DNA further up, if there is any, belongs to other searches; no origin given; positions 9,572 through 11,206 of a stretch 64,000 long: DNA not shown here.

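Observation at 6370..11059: Non-canonical terminal NRPS arrangement: ACP-C-T-A-C, modified C-domain active sites and no thioesterase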

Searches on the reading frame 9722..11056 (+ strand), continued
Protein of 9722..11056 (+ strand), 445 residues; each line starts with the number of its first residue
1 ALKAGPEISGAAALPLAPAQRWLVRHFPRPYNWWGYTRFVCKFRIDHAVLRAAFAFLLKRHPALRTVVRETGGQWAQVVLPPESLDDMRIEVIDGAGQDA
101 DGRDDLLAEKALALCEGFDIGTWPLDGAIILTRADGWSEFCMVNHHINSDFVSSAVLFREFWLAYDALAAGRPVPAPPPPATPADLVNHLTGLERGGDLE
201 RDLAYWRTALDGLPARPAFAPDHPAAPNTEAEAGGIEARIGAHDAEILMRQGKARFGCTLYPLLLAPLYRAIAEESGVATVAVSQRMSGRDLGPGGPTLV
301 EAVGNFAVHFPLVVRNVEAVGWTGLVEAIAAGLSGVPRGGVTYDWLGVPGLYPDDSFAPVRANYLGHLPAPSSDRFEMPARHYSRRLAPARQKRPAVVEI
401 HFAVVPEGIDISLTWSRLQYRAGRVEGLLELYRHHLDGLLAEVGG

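Call 73: fold_search(model_id=the predicted structure, library=pdb)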
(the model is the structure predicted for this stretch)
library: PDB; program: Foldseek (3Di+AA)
matches with E <= 10: 920; with E <= 0.001: 304
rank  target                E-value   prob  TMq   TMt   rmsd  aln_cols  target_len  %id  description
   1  6ta8_B                9.7e-35  1.00  0.82  0.80   4.2       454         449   21  Crystal structure of the epimerization domain from the third module of tyrocidine synthetase B, TycB3(E) (released 2020-11-18)
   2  6ta8_A                1.0e-32  1.00  0.83  0.83   4.1       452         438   20  Crystal structure of the epimerization domain from the third module of tyrocidine synthetase B, TycB3(E) (released 2020-11-18)
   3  2xhg                  8.7e-32  1.00  0.84  0.81   3.7       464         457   18  Crystal Structure of the Epimerization Domain from the Initiation Module of Tyrocidine Biosynthesis (released 2011-07-06)
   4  5isw                  3.8e-31  1.00  0.84  0.69   3.9       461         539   16  Structure of the apo PCP-E didomain of the gramicidin S synthetase A (released 2016-06-29)
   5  9lcq_A                3.8e-31  1.00  0.83  0.29   3.7       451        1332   23  PvdL-E2-C3-A3(R3393A) in complex with MLP (NRPS cross-module) (released 2026-01-07)
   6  5isx_A                4.5e-31  1.00  0.84  0.70   3.7       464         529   16  Structure of the holo PCP-E didomain of the gramicidin S synthetase A (released 2016-06-29)
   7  9lcp_A                6.2e-31  1.00  0.83  0.29   3.4       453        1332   23  PvdL-E2-C3-A3 in complex with MLP (NRPS cross-module) (released 2026-01-07)
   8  9bfg_A                1.7e-30  1.00  0.85  0.71   3.5       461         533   18  Structure of the crosslinked PCP-E didomain of tyrocidine synthetase A (released 2024-10-09)
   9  9bfg_B                2.1e-30  1.00  0.84  0.70   3.5       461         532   18  Structure of the crosslinked PCP-E didomain of tyrocidine synthetase A (released 2024-10-09)
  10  9lco_A                1.8e-29  1.00  0.84  0.27   4.0       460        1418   22  PvdL-PCP2-E2-C3-A3 in complex with MLP (NRPS cross-module) (released 2026-01-07)
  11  9bfd_A                5.1e-29  1.00  0.83  0.67   4.3       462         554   18  Tyrocidine synthetase modules 1 and 2 crosslinked in the condensation state, complex A (released 2024-10-09)
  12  9rde                  8.5e-28  1.00  0.82  0.45   3.8       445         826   19  Crystal structure of the B. licheniformis bacitacin sythetase 3 cis-E-COM-C domains (released 2025-08-06)
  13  8z0r_B                2.7e-27  1.00  0.73  0.72   5.6       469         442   19  Cryo-EM structure of tetramer HtmB2-CT (released 2025-03-19)
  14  6p1j_A                3.1e-27  1.00  0.74  0.37   4.6       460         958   19  The structure of condensation and adenylation domains of teixobactin-producing nonribosomal peptide synthetase Txo2 se (released 2019-05-29)
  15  9up2_A                3.9e-27  1.00  0.76  0.23   5.6       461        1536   21  PvdL-E2-C3-A3-PCP3 in complex with MLP (NRPS cross-module) (released 2026-04-01)
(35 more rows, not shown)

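Call 74: search_protein_representatives(alignment_id=A1)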
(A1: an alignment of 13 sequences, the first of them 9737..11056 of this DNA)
Query: 13 sequences, 447 profile positions. Proteins with E-value up to 0.001 (for the whole library): 95225; up to 1e-10: 70984; up to 1e-30: 22913. The best 150 are listed.
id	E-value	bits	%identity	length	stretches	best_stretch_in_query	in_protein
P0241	0.0e+00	1070.7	-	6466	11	14-445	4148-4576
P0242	0.0e+00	1019.9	-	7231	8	6-443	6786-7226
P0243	1.1e-296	1000.0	-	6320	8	11-444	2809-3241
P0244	1.6e-285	963.2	-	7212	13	16-346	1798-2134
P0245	9.3e-279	940.9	-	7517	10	15-445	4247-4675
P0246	3.5e-278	939.0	-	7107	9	44-446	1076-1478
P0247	3.0e-275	929.3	-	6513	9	6-444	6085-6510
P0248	1.2e-264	894.4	-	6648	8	5-445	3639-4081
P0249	2.4e-260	880.2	-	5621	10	13-445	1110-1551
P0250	1.6e-255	864.3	-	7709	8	8-445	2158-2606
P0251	2.2e-250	847.4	-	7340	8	14-444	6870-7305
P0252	1.5e-248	841.3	-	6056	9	13-446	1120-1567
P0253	3.4e-248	840.2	-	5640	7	13-443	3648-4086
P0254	5.7e-244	826.2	-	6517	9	9-444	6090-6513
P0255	3.9e-240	813.6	-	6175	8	10-445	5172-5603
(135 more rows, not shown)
